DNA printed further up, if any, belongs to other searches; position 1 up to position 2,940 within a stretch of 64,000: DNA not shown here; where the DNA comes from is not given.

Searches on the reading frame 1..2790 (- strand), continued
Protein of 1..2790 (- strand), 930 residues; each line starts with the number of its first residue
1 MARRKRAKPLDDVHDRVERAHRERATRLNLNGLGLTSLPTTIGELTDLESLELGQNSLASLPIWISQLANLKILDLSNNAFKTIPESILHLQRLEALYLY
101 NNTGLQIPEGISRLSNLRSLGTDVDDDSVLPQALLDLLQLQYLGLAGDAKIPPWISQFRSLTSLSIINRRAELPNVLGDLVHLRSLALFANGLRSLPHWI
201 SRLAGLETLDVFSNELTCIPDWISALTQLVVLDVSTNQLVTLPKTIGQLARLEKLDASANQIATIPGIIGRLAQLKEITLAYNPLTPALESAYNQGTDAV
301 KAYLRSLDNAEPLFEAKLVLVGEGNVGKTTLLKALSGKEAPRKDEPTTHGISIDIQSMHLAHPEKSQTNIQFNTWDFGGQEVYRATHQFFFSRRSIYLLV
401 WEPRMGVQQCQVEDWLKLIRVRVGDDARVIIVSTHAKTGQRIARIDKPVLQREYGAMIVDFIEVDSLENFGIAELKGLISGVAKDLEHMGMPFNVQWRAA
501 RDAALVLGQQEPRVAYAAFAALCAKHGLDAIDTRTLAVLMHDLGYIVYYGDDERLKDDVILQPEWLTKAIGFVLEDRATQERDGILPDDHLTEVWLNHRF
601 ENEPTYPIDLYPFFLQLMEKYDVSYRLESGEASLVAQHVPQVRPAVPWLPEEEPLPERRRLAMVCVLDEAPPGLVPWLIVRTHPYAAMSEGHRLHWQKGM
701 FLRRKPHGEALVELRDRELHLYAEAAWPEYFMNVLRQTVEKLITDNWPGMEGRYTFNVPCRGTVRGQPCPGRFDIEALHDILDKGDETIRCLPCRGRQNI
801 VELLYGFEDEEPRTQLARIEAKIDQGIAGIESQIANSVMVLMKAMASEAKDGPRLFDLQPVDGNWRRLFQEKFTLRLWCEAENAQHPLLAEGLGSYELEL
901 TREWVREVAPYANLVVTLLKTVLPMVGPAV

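Call 11: find_encoding_contigs(protein=P0001, flank=10000, max_places=3)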
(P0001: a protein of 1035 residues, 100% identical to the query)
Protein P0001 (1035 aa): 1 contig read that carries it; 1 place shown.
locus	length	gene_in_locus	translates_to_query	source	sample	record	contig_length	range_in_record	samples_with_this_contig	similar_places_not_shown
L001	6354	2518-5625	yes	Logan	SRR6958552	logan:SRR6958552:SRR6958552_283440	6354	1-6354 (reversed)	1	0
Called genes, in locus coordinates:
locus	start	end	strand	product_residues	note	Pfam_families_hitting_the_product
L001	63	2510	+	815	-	PF00069:Pkinase, PF07714:PK_Tyr_Ser-Thr, PF03109:ABC1 (weak), PF13428:TPR_14 (faint), PF07719:TPR_2 (faint), PF13181:TPR_8 (faint), PF13414:TPR_11 (faint), PF13432:TPR_16 (faint), +1 more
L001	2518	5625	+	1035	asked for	PF13855:LRR_8 (weak), PF23598:LRR_14, PF23598:LRR_14, PF00025:Arf, PF00071:Ras, PF08477:Roc, PF16095:COR-A, PF25497:COR-B, +6 more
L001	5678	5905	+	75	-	PF04255:DUF433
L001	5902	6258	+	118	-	PF01927:Mut7-C (weak), PF18478:PIN_10 (faint), PF18480:DUF5615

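Call 12: find_encoding_contigs(protein=P0003, flank=10000, max_places=3)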
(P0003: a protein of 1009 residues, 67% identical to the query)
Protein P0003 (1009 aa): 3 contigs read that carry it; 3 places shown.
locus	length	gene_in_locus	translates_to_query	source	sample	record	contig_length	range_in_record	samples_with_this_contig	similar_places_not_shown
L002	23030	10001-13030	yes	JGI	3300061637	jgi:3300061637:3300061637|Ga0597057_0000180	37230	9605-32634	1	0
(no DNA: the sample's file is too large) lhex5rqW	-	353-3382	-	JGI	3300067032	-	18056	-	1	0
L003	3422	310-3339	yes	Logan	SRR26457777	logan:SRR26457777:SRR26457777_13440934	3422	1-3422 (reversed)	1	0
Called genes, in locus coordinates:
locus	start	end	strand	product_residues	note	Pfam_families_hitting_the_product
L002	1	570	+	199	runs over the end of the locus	-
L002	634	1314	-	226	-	PF10727:Rossmann-like, PF03446:NAD_binding_2 (weak), PF03807:F420_oxidored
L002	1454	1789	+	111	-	-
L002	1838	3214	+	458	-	PF22904:NOMO1-like_2nd (faint), PF02369:Big_1 (faint), PF13620:CarboxypepD_reg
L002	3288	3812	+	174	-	PF19502:DUF6036 (weak)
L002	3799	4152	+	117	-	-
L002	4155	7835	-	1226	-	PF13676:TIR_2, PF13191:AAA_16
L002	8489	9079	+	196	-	-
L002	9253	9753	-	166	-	-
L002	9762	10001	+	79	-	-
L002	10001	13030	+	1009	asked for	PF23598:LRR_14, PF13855:LRR_8, PF23598:LRR_14, PF00025:Arf, PF00071:Ras, PF08477:Roc, PF16095:COR-A, PF25497:COR-B, +6 more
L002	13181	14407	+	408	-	-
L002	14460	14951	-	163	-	PF00652:Ricin_B_lectin (weak)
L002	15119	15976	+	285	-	PF08281:Sigma70_r4_2 (weak)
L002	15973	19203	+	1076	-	PF07719:TPR_2 (faint), PF00515:TPR_1 (faint), PF13371:TPR_9, PF12770:CHAT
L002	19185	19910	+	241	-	-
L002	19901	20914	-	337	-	-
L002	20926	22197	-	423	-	PF06325:PrmA, PF13649:Methyltransf_25 (weak)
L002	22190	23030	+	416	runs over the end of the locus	PF05147:LANC_like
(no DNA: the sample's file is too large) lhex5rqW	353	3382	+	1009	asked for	PF23598:LRR_14, PF13855:LRR_8, PF23598:LRR_14, PF00025:Arf, PF00071:Ras, PF08477:Roc, PF16095:COR-A, PF25497:COR-B, +6 more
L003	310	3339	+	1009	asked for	PF23598:LRR_14, PF13855:LRR_8, PF23598:LRR_14, PF00025:Arf, PF00071:Ras, PF08477:Roc, PF16095:COR-A, PF25497:COR-B, +6 more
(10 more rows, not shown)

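Call 13: find_encoding_contigs(protein=P0019, flank=10000, max_places=3)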
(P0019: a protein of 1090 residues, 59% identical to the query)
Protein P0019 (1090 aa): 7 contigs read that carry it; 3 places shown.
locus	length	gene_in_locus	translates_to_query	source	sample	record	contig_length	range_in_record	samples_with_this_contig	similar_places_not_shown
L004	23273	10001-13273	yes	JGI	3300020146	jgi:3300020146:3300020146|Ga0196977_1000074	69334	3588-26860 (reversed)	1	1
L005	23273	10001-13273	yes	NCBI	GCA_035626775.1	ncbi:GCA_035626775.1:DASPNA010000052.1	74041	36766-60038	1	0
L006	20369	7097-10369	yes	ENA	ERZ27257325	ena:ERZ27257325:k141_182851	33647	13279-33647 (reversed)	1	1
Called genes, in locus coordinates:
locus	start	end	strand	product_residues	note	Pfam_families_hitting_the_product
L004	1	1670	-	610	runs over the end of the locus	PF07715:Plug, PF00593:TonB_dep_Rec_b-barrel, PF14905:OMP_b-brl_3 (weak)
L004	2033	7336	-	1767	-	PF00069:Pkinase, PF07714:PK_Tyr_Ser-Thr, PF13191:AAA_16, PF13424:TPR_12, PF17874:TPR_MalT, PF13424:TPR_12, PF01590:GAF, PF13185:GAF_2, +22 more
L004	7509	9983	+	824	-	PF00069:Pkinase, PF07714:PK_Tyr_Ser-Thr, PF03109:ABC1 (weak), PF13428:TPR_14 (faint), PF14559:TPR_19 (faint), PF13431:TPR_17 (faint), PF13414:TPR_11 (faint)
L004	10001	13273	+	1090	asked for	PF23598:LRR_14, PF13855:LRR_8 (weak), PF23598:LRR_14, PF13855:LRR_8, PF00071:Ras, PF08477:Roc, PF16095:COR-A, PF25497:COR-B, +5 more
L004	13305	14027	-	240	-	PF13489:Methyltransf_23, PF05175:MTS (faint), PF13649:Methyltransf_25, PF13847:Methyltransf_31, PF08241:Methyltransf_11, PF08242:Methyltransf_12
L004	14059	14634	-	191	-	PF01510:Amidase_2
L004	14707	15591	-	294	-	PF00781:DAGK_cat, PF19279:YegS_C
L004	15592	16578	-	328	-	PF02445:NadA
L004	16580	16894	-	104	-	PF01713:Smr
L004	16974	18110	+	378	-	PF00025:Arf (weak)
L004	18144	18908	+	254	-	-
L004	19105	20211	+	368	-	PF00291:PALP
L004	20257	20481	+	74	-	PF04014:MazE_antitoxin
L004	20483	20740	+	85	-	-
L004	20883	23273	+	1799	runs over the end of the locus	PF19190:BACON_2 (faint), PF21910:GH85_C (faint)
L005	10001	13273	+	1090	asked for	PF23598:LRR_14, PF13855:LRR_8 (weak), PF23598:LRR_14, PF13855:LRR_8, PF00071:Ras, PF08477:Roc, PF16095:COR-A, PF25497:COR-B, +5 more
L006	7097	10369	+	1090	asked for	PF23598:LRR_14, PF13855:LRR_8 (weak), PF23598:LRR_14, PF13855:LRR_8, PF00071:Ras, PF08477:Roc, PF16095:COR-A, PF25497:COR-B, +5 more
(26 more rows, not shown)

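Call 15: find_related_loci(query=A1, collection=genome_contigs, flank=10000)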
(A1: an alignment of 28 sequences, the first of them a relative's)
Query A1 (1035 aa) in genome_contigs; peptide patterns used: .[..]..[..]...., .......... (x = any residue, [..] = any of these).
598 stretches matched a pattern (row limit reached: there are more); 354 encode a relative of the query (tblastn E <= 1e-3); the best 80 are kept; 79 distinct loci.
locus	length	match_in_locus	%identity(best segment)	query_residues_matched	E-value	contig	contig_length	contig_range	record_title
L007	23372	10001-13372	56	1-1027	0e+0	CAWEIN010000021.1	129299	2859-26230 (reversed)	MAG: Blastocatellia bacterium isolate MFD08821.bin.1.21 genome assembly, contig: contig_42433, whole genome shotgun sequ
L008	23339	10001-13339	57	17-1031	0e+0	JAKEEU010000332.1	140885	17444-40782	MAG: candidate division KSB1 bacterium isolate PMV_1_maxbin.001 PMV_1_maxbin.001.k101_1448097, whole genome shotgun sequ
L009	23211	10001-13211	59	6-1031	0e+0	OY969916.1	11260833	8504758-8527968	MAG: uncultured Chloroflexia bacterium isolate MFD01916.bin.3.39 genome assembly, chromosome: 1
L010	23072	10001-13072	55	11-1031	0e+0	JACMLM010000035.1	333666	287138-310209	MAG: Anaerolineales bacterium isolate ES-bin-309 ES-bin-309-contig-k141_4111880, whole genome shotgun sequence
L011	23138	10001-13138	56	17-1031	0e+0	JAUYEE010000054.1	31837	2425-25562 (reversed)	MAG: bacterium isolate C20_metabat.bin.94 C20_k141_439936, whole genome shotgun sequence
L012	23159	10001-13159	53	6-1031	0e+0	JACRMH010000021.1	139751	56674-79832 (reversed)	MAG: Chloroflexi bacterium isolate NC_groundwater_1902_Pr3_S2p5_49_13 SR2-18-S2p5_coassembly_scaffold_96159, whole genom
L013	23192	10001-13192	53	17-1031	0e+0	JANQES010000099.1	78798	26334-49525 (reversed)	MAG: Rhodothermales bacterium isolate PL23a_bin.4 k99_2662890, whole genome shotgun sequence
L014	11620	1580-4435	56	26-1031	0e+0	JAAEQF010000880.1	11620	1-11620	MAG: FCB group bacterium isolate Gpa_11 GpaG_CONTIG5115665, whole genome shotgun sequence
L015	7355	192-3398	52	4-1028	0e+0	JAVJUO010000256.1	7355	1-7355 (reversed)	MAG: Coleofasciculus sp. C1-SOL-03 k141_35788, whole genome shotgun sequence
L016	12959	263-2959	60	17-1032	0e+0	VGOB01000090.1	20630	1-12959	MAG: Chloroflexi bacterium isolate K_DeepCast_250m_m1_199 K_DeepCast_250m_m1_199_Ga0194125_10004911, whole genome shotgu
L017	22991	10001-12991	53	17-1028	0e+0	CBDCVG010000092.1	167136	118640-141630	MAG: Caldora sp. isolate e91194d1-5003-4bb1-8e0a-ecd65b6f64b4 genome assembly, contig: contig_92, whole genome shotgun s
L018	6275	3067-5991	53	15-1031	0e+0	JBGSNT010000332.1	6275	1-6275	MAG: Nodosilinea sp. isolate JTS-AC262 k141_3071171, whole genome shotgun sequence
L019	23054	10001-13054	53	6-1031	0e+0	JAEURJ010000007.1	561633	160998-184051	MAG: Anaerolineales bacterium isolate new MAG-274 k141_3083929, whole genome shotgun sequence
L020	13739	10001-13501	53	4-1031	0e+0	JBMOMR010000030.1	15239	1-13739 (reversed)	MAG: Chloroflexota bacterium isolate Betzabe_MAG055 MAG055_30, whole genome shotgun sequence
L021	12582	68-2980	55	26-1031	0e+0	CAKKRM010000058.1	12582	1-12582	Anaerolineales bacterium isolate Hainich-H51-bin274-1-1 genome assembly, contig: H51-bin274_1_1_Hain_H51_02um_R2_1944_le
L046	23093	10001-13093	53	26-1031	0e+0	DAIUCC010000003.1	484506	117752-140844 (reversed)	MAG TPA_asm: Anaerolineales bacterium isolate CTOTU7665 NODE_15_length_484506_cov_11.962574, whole genome shotgun sequen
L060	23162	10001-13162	54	13-1035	0e+0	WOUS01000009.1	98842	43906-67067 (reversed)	MAG: Anaerolineaceae bacterium isolate X2_MetaBAT.10 scaffold_80, whole genome shotgun sequence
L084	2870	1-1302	53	554-984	6e-154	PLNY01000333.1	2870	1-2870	MAG: Anaerolineae bacterium isolate fen_1070 73.20120800_E1D.55_contig_163364, whole genome shotgun sequence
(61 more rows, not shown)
